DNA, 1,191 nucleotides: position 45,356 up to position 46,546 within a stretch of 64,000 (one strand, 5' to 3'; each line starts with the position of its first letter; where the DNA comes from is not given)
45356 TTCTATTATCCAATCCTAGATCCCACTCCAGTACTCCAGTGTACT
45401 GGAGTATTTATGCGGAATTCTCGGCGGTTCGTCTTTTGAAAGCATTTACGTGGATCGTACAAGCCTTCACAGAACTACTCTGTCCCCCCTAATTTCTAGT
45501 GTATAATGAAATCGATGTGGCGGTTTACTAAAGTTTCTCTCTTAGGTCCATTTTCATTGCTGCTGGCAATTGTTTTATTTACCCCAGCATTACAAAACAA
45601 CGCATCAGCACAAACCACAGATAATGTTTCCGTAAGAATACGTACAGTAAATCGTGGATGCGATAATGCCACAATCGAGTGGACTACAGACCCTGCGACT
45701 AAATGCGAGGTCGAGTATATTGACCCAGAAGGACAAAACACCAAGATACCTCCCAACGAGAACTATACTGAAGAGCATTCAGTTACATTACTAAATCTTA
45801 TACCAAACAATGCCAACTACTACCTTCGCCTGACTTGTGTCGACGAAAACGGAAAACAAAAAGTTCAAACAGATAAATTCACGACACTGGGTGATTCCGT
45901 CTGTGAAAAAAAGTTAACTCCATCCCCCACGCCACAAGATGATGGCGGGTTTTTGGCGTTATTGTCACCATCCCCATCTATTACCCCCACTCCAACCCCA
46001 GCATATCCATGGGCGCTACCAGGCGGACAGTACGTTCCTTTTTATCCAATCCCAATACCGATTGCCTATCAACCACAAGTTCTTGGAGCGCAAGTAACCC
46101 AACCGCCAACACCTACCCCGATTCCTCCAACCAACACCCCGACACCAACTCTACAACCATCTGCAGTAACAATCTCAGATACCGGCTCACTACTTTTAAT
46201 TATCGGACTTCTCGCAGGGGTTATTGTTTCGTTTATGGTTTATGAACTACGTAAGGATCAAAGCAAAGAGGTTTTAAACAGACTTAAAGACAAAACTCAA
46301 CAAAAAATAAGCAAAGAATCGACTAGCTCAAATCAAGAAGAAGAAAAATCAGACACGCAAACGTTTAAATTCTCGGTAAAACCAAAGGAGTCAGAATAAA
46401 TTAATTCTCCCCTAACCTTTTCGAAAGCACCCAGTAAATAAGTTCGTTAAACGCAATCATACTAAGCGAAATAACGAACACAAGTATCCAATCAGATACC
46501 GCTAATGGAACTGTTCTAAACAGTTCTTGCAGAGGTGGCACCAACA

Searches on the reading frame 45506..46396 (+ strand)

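Call 61: search_protein_families(library=pfam, proteins=[window:45506-46396:+], max_evalue=1)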
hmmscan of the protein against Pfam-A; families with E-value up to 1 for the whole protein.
window:45506-46396:+ (297 aa): 3 families
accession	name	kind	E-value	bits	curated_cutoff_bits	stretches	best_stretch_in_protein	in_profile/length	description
PF09716.15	ETRAMP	-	0.011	16.1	29.1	0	16-40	10-32/81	Malarial early transcribed membrane protein (ETRAMP)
PF20153.4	DUF6535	-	0.061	13.6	23.9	1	226-286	23-83/177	Family of unknown function (DUF6535)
PF17686.6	DUF5534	-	0.065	13.9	26.3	1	219-287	74-141/183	Family of unknown function (DUF5534)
